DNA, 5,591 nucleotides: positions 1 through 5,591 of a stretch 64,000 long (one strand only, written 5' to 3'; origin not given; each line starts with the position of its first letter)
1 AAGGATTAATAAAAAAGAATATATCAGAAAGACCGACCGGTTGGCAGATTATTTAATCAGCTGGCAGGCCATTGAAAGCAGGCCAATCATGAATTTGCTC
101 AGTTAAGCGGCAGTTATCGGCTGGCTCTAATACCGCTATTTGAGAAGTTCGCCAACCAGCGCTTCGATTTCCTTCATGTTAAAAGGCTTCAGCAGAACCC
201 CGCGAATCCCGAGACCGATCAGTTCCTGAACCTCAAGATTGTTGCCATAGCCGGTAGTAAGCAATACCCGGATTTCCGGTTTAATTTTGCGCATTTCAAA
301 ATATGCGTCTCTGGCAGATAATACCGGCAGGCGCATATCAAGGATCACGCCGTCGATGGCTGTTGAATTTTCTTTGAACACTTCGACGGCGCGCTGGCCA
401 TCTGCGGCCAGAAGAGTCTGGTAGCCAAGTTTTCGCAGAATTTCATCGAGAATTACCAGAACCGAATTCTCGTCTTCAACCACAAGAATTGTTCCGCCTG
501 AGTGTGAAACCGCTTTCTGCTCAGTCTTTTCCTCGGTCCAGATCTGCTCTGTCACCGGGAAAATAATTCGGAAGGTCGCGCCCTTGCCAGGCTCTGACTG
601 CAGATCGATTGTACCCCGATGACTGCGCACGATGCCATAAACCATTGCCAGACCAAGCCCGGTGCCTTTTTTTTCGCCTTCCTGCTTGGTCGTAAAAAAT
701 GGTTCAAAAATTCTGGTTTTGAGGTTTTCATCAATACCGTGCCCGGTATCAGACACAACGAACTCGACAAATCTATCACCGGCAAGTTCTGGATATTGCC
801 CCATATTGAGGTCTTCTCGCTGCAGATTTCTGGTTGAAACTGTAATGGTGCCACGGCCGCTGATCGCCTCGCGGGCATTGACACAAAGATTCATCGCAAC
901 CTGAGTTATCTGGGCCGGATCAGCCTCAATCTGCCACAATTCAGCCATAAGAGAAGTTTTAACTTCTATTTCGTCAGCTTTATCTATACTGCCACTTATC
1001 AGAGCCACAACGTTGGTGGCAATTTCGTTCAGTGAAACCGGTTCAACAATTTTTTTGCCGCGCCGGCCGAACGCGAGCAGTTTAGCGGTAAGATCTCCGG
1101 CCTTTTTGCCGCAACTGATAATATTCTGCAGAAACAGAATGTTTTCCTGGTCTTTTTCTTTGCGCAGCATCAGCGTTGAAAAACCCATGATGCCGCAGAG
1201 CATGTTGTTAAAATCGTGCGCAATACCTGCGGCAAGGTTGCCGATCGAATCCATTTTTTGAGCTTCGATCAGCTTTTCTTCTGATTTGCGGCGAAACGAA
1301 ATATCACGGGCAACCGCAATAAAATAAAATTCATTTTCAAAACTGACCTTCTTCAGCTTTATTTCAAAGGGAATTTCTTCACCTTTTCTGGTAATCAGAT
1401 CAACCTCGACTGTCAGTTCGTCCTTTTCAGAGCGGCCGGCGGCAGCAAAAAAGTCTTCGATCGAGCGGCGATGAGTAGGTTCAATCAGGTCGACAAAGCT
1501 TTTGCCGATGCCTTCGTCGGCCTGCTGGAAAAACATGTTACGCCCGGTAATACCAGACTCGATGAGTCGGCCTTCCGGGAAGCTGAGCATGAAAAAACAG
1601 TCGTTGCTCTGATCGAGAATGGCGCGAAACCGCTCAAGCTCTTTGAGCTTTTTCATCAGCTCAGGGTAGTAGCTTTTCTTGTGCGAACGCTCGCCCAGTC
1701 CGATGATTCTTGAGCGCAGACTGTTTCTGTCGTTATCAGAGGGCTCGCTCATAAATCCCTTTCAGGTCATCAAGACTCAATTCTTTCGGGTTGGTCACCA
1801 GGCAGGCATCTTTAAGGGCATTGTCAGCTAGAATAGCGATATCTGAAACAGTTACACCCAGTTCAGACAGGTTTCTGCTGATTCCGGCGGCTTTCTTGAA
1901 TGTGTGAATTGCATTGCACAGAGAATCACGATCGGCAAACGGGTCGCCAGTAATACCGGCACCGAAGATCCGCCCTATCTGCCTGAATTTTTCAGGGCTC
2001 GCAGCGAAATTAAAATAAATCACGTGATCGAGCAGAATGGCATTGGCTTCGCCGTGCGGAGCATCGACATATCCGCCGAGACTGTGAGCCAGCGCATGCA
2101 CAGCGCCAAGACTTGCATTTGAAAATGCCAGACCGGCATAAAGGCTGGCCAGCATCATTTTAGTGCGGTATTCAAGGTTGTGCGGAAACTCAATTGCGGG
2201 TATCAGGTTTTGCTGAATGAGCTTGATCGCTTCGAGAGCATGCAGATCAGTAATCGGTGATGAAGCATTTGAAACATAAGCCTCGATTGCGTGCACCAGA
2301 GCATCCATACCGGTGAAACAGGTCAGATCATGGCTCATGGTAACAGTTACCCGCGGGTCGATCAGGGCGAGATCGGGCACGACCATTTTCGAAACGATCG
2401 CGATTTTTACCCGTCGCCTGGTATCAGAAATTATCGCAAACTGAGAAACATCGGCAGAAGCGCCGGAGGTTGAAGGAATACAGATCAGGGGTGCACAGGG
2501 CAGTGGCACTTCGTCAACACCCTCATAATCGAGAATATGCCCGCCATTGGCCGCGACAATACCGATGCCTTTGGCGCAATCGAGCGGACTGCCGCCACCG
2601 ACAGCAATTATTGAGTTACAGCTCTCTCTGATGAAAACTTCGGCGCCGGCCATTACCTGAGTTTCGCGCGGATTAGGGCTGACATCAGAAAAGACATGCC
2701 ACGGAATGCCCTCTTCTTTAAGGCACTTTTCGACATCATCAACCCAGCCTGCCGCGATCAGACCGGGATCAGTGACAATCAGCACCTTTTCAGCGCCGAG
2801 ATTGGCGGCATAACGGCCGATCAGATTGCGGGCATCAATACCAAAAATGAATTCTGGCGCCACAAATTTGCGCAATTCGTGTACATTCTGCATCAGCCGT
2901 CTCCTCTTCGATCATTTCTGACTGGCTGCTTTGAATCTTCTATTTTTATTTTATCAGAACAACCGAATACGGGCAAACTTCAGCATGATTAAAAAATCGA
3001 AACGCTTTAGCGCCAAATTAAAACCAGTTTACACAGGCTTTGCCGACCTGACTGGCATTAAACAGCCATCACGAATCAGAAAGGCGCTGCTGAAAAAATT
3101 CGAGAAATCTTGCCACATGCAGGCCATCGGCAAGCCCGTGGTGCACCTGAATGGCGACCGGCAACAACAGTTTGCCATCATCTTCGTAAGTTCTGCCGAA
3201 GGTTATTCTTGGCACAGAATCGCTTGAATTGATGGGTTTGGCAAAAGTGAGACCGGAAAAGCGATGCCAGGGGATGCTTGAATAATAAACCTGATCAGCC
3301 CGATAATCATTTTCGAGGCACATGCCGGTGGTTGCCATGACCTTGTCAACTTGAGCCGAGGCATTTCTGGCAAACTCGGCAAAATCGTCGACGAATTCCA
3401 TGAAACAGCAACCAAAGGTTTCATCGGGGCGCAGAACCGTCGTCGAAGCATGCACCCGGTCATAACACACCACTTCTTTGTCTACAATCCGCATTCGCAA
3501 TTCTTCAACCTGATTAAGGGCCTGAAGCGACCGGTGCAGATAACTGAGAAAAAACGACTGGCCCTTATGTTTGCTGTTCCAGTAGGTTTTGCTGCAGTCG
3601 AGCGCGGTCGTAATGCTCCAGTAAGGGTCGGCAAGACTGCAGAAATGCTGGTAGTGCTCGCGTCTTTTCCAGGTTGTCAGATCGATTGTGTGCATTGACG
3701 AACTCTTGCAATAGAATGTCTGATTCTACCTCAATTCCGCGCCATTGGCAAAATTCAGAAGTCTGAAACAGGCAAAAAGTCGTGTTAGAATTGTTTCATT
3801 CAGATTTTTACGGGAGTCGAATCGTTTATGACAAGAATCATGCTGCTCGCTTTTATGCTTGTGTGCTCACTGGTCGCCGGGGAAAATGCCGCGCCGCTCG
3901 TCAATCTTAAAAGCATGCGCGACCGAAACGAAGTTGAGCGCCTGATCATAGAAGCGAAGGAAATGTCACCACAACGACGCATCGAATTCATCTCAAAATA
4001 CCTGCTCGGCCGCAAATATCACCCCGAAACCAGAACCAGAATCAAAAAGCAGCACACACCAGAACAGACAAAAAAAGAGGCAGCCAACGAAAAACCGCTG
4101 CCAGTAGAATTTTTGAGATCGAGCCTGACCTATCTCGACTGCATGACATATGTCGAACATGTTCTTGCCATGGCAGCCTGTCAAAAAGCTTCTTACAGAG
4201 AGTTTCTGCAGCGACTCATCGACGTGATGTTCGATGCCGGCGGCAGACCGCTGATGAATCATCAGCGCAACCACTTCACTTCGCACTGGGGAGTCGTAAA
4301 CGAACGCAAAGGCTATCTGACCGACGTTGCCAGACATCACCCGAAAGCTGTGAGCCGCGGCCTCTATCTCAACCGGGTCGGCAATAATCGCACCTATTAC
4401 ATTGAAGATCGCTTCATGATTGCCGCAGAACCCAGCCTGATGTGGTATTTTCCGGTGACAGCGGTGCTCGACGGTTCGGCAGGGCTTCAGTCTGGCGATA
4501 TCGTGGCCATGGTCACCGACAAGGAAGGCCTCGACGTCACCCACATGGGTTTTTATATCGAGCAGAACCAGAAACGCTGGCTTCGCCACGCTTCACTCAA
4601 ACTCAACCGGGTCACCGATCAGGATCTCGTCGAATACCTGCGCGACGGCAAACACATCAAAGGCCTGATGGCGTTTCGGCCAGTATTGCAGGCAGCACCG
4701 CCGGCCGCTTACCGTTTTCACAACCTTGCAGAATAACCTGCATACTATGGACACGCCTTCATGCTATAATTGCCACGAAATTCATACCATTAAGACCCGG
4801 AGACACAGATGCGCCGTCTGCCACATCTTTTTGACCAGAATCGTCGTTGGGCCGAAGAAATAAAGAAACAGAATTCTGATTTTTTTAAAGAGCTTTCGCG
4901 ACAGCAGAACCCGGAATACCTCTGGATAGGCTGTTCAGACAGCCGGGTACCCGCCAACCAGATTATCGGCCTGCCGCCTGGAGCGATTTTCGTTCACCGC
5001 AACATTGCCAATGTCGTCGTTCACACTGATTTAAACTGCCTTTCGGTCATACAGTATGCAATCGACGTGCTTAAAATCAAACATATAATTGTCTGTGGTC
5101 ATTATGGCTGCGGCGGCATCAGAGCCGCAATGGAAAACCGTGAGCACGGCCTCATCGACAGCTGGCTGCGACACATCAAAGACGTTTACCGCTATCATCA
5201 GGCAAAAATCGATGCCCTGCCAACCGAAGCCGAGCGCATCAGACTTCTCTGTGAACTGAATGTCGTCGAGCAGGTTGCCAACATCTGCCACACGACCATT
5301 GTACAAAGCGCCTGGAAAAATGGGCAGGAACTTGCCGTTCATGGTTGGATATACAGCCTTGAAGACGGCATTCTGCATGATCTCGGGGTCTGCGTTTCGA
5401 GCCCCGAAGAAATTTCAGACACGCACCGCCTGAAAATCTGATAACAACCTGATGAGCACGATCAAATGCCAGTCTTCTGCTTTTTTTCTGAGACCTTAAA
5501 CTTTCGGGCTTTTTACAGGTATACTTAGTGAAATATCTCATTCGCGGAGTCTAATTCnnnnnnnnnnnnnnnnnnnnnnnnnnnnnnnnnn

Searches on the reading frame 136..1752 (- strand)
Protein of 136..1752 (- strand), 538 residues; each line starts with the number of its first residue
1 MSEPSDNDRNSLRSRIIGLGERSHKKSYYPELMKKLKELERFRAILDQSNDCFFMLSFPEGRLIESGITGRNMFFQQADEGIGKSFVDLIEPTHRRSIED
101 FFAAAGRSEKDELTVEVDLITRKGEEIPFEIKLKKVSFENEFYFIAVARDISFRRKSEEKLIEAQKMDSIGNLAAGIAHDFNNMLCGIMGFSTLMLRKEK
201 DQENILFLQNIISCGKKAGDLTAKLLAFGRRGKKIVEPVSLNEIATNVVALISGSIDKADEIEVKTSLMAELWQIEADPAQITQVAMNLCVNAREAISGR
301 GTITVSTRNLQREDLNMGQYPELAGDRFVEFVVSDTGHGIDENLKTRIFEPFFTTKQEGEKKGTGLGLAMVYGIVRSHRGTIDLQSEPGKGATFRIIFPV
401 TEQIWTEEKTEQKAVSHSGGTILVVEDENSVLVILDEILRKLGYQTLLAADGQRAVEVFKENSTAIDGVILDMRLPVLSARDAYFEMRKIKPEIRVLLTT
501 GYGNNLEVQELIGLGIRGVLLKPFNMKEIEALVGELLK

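Call 59: search_protein_families(library=pfam, proteins=[window:136-1752:-], max_evalue=0.001)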
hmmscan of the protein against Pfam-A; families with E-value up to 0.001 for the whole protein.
window:136-1752:- (538 aa): 5 families
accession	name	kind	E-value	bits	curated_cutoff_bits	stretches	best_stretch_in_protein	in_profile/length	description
PF02518.31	HATPase_c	-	5.4e-22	78.8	26.4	1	278-401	2-110/111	Histidine kinase-, DNA gyrase B-, and HSP90-like ATPase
PF00072.30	Response_reg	-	4.8e-18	65.8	30.2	1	422-532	1-109/111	Response regulator receiver domain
PF00989.32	PAS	-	1.7e-08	34.9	22.6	1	40-151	1-113/113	PAS fold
PF00512.31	HisKA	-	4.5e-07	30.3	26.9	1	171-231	3-63/66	His Kinase A (phospho-acceptor) domain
PF13426.13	PAS_9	-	1.2e-06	29.1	27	1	51-152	2-102/103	PAS domain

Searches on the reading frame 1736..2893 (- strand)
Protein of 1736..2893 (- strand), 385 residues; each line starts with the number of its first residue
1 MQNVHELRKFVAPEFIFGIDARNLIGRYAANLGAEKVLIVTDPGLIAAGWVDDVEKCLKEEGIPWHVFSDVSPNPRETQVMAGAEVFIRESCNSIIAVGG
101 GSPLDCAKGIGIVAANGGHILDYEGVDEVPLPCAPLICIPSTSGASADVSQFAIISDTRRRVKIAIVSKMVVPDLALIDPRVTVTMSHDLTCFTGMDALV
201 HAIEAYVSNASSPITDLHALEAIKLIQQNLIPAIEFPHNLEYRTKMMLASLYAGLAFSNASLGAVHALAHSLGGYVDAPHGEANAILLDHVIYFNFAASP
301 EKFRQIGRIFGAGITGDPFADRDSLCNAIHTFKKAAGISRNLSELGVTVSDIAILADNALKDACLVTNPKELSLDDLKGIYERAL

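Call 59: search_protein_families(library=pfam, proteins=[window:1736-2893:-], max_evalue=0.001)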
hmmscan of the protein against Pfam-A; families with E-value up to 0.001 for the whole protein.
window:1736-2893:- (385 aa): 3 families
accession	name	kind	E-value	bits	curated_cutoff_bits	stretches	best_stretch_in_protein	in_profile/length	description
PF25137.1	ADH_Fe_C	-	3.7e-58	196.9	27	1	192-384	2-193/194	Fe-containing alcohol dehydrogenase family, C-terminal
PF00465.25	Fe-ADH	-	2.3e-47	161.2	31.3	1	14-180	3-168/168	Iron-containing alcohol dehydrogenase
PF13685.12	Fe-ADH_2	-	1.3e-09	38.7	28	1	22-111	7-94/149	Iron-containing alcohol dehydrogenase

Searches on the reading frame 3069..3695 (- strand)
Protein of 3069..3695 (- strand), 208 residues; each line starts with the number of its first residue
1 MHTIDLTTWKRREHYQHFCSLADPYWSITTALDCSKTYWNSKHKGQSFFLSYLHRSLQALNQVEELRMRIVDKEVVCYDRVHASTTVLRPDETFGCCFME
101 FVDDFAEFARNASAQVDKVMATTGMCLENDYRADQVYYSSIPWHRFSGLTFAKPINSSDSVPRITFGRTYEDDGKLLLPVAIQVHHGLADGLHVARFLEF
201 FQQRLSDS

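Call 61: search_protein_families(library=pfam, proteins=[window:3069-3695:-], max_evalue=0.001)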
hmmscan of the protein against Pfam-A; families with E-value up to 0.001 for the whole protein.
window:3069-3695:- (208 aa): 1 family
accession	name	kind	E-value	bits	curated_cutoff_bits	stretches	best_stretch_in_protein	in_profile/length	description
PF00302.23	CAT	-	1.3e-35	123.7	23.5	1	2-201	4-204/205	Chloramphenicol acetyltransferase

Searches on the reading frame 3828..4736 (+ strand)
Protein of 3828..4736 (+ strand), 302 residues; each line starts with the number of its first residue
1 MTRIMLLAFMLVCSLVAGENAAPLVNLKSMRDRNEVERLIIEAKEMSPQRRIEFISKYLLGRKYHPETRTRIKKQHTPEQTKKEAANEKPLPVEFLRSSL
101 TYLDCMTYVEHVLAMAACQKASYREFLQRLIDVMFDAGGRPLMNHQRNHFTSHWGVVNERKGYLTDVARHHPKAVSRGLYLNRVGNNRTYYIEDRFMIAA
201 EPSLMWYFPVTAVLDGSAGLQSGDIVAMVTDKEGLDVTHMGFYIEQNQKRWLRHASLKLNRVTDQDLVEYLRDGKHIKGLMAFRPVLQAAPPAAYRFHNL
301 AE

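Call 59: search_protein_families(library=pfam, proteins=[window:3828-4736:+], max_evalue=0.001)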
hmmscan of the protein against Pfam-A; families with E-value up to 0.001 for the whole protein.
window:3828-4736:+ (302 aa): 1 family
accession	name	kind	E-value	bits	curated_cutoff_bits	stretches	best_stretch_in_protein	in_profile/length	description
PF07313.18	AmiA-like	-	6.5e-31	107.8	27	1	92-274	23-199/202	N-acetylmuramoyl-L-alanine amidase-like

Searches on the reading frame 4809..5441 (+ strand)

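Call 61: search_protein_families(library=pfam, proteins=[window:4809-5441:+], max_evalue=0.001)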
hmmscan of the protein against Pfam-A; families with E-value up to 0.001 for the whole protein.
window:4809-5441:+ (210 aa): 1 family
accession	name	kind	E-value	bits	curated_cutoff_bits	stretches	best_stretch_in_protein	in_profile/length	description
PF00484.24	Pro_CA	-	1.7e-56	191.2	25.7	1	37-188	1-155/156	Carbonic anhydrase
